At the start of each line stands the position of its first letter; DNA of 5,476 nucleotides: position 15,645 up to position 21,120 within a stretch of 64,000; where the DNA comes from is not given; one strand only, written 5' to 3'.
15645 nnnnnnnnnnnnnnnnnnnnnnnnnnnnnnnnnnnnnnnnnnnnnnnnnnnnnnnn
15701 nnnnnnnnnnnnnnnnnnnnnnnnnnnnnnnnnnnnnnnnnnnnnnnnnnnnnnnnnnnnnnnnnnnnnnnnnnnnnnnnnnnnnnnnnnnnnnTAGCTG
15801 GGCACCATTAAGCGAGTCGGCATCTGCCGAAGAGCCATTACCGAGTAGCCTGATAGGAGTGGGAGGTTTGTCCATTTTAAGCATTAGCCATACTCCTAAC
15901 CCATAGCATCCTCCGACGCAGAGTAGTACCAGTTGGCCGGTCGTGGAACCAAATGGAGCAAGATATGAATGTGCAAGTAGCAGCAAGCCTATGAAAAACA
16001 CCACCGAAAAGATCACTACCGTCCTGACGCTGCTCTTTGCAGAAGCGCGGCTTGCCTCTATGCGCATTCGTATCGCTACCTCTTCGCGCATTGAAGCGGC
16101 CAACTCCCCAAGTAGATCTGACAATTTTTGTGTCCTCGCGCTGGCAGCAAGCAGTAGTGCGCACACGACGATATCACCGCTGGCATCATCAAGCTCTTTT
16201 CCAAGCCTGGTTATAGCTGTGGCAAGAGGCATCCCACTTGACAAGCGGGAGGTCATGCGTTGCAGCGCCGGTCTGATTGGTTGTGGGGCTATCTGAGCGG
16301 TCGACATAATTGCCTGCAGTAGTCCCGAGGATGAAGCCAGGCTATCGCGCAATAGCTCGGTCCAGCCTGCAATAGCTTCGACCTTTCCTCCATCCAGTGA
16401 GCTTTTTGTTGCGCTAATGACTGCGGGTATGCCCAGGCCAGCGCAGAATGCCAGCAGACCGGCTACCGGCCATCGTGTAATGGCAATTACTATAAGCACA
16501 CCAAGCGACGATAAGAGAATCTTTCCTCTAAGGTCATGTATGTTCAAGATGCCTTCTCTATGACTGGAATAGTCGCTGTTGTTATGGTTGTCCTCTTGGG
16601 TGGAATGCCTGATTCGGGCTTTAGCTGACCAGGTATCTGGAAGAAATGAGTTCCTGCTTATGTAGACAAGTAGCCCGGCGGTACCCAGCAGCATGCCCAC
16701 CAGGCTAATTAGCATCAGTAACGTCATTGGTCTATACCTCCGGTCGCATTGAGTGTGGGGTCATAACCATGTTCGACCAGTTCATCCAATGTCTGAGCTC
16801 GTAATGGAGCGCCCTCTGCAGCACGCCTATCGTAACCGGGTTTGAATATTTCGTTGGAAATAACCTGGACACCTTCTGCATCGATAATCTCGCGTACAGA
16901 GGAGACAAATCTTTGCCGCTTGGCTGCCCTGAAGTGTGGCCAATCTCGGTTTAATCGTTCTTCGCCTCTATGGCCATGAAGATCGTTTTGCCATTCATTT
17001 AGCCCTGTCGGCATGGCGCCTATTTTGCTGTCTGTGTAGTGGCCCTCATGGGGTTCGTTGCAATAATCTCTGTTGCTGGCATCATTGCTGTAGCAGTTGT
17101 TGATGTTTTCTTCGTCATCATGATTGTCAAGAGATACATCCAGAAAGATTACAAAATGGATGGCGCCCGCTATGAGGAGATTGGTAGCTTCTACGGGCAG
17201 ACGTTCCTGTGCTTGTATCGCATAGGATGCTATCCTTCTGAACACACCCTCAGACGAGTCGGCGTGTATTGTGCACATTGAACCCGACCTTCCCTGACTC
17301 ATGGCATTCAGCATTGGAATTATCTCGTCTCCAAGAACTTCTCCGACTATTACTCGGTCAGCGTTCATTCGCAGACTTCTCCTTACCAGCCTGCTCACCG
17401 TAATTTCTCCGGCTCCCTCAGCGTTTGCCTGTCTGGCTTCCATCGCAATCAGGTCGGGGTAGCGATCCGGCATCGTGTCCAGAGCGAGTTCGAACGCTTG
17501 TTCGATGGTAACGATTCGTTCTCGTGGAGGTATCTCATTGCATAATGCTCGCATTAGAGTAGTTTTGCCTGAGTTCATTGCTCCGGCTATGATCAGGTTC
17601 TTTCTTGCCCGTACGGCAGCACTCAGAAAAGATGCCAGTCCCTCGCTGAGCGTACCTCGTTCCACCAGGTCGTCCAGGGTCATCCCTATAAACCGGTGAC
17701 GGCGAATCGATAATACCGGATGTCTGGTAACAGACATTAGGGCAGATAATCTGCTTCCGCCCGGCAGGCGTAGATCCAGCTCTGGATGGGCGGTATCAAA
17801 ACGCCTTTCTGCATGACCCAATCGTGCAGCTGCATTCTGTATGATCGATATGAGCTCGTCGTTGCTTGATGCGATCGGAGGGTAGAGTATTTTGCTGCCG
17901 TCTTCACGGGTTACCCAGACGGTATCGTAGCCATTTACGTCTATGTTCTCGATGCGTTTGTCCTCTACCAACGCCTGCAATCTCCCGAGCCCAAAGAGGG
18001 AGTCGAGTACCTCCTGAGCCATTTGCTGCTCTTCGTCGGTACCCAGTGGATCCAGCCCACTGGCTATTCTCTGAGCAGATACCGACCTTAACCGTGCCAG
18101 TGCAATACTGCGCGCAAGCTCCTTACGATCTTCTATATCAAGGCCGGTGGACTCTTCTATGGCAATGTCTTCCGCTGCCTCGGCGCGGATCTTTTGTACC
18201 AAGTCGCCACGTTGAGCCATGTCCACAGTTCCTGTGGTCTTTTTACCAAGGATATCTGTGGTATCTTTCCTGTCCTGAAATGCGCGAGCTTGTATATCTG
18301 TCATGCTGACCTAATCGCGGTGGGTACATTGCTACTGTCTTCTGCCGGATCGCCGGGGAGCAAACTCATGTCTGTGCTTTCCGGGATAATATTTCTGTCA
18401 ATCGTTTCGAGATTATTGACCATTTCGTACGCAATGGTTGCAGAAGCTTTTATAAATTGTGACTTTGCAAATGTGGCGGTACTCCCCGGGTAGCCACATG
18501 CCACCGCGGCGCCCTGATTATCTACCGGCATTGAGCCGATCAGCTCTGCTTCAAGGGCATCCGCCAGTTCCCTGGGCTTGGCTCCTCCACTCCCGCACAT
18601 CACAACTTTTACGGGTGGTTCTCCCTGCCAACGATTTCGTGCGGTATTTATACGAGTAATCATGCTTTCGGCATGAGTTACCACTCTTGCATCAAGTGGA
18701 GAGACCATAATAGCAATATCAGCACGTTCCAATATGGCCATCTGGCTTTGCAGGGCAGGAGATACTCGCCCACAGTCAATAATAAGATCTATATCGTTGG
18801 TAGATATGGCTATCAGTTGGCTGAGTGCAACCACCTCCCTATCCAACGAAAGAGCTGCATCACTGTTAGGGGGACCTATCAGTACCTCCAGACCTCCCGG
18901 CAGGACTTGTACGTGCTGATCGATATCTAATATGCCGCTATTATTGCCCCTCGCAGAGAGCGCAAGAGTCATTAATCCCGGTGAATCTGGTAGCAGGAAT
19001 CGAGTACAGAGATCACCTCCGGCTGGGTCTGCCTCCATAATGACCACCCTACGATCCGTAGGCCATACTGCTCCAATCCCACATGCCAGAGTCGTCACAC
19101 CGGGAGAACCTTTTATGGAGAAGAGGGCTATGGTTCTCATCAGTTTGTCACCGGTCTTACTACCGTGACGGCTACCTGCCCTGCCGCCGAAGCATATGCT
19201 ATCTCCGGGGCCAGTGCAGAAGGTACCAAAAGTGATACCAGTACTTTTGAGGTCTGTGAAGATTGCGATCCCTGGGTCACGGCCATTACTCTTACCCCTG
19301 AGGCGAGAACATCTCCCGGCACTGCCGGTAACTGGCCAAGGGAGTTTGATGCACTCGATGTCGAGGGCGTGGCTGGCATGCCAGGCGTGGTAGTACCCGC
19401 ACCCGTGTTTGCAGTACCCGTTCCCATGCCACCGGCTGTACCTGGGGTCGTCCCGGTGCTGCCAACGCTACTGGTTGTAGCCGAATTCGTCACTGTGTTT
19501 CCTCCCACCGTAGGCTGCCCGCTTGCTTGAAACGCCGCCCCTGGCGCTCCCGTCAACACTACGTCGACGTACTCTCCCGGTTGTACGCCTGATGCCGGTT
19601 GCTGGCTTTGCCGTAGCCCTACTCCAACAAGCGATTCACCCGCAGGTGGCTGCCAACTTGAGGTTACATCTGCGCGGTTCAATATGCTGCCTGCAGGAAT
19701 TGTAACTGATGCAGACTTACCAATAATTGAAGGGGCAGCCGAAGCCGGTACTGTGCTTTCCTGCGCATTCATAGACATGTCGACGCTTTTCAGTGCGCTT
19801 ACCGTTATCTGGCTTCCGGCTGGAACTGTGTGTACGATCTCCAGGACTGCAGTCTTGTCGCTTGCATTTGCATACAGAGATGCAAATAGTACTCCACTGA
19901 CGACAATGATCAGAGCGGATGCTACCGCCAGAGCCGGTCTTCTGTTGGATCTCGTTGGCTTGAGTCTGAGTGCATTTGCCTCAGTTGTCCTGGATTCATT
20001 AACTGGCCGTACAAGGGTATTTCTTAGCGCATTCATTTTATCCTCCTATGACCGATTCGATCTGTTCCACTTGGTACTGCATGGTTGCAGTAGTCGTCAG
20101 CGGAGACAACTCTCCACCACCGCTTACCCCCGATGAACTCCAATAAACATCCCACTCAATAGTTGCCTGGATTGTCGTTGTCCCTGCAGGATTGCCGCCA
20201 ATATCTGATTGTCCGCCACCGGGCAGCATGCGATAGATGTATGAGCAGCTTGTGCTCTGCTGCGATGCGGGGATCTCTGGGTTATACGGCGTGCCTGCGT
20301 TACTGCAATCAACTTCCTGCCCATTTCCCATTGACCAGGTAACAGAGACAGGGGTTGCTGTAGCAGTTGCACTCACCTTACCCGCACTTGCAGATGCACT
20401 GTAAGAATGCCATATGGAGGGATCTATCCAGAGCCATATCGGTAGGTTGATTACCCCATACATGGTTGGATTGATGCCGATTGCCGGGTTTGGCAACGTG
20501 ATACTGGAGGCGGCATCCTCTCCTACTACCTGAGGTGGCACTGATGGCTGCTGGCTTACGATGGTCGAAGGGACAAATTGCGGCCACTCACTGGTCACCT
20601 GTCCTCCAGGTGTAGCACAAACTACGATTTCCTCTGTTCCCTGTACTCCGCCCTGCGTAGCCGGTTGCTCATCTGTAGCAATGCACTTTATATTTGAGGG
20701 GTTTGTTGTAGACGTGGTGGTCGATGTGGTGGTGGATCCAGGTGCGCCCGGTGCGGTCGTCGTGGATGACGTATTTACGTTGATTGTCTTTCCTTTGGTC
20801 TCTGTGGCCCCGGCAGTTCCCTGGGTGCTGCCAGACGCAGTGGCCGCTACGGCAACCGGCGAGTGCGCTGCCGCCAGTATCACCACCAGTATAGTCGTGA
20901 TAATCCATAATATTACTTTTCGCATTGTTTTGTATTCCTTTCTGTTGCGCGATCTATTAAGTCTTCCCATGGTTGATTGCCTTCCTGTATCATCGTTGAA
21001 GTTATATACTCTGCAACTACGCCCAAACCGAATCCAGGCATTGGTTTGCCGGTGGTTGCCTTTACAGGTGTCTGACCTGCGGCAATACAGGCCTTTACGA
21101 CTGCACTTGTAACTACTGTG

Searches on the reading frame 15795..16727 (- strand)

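Call 6: search_protein_families(library=pfam, proteins=[window:15795-16727:-], max_evalue=0.01)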
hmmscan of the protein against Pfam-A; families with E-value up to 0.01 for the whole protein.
window:15795-16727:- (311 aa): 1 family
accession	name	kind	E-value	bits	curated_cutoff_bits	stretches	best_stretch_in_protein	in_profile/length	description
PF00482.28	T2SSF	-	1.7e-12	47.8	25.2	1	123-249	2-124/125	Type II secretion system (T2SS), protein F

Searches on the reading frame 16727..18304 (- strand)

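Call 6: search_protein_families(library=pfam, proteins=[window:16727-18304:-], max_evalue=0.01)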
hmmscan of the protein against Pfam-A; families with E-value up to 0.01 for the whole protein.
window:16727-18304:- (526 aa): 3 families
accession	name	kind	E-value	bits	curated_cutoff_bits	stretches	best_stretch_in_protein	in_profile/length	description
PF00437.27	T2SSE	-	1.6e-27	96.6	24.9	1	109-386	8-273/370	Type II/IV secretion system protein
PF13191.12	AAA_16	-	1.6e-05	25.9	32.6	1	213-389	2-139/167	AAA ATPase domain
PF06414.18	Zeta_toxin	-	0.0053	16.7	22.3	0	235-268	17-50/199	Zeta toxin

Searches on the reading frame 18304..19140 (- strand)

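Call 6: search_protein_families(library=pfam, proteins=[window:18304-19140:-], max_evalue=0.01)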
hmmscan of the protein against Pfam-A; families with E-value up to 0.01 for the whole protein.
window:18304-19140:- (279 aa): 0 families

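Call 82: search_protein_families(library=ncbifam, proteins=[window:18304-19140:-], max_evalue=0.01)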
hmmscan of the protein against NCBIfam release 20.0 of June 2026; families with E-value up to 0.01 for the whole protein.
window:18304-19140:- (279 aa): 2 families
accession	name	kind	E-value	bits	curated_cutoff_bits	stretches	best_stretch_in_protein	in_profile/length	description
TIGR03815.1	CpaE_hom_Actino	equivalog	2.7e-11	43.2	154.45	1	3-209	113-310/340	septum site-determining protein Ssd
TIGR03371.1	cellulose_yhjQ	equivalog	9e-05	22.1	157.85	1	1-159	1-156/246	cellulose biosynthesis protein BcsQ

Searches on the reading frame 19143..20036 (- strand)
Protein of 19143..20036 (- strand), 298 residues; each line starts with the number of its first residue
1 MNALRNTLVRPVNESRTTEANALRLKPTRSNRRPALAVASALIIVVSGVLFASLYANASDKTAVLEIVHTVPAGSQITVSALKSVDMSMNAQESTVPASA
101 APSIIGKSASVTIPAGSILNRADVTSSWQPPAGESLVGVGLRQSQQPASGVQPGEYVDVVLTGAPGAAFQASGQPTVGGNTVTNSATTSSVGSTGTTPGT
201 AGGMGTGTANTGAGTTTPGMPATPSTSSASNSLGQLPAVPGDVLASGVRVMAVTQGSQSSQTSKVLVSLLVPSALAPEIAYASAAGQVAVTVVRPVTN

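Call 6: search_protein_families(library=pfam, proteins=[window:19143-20036:-], max_evalue=0.01)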
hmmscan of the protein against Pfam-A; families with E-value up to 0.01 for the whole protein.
window:19143-20036:- (298 aa): 2 families
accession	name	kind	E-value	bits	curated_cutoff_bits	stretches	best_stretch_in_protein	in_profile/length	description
PF16976.10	RcpC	-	1.1e-05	25.7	28.8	0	131-177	8-50/114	Flp pilus assembly protein RcpC/CpaB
PF08666.17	SAF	-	0.0056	17.6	21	0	64-124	3-62/63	SAF domain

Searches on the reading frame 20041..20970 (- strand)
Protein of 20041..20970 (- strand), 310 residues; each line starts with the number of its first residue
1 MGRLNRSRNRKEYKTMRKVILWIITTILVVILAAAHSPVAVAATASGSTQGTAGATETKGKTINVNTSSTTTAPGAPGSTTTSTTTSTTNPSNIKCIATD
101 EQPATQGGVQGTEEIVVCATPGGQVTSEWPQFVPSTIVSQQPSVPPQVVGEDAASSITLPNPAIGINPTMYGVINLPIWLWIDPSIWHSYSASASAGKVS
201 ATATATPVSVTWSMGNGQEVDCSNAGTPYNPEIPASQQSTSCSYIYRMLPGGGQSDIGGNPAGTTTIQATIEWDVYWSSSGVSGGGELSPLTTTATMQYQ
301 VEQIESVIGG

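Call 7: search_protein_families(library=pfam, proteins=[window:20041-20970:-], max_evalue=0.01)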
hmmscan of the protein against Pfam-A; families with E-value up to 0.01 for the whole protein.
window:20041-20970:- (310 aa): 0 families

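Call 82: search_protein_families(library=ncbifam, proteins=[window:20041-20970:-], max_evalue=0.01)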
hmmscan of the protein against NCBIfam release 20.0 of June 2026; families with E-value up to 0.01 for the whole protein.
window:20041-20970:- (310 aa): 1 family
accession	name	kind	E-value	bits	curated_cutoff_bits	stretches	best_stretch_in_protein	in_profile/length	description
NF053819.1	EF0750_LPXTG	subfamily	0.00081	19.9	47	1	16-91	1-69/105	EF2685/EF0750 family sortase-dependent surface protein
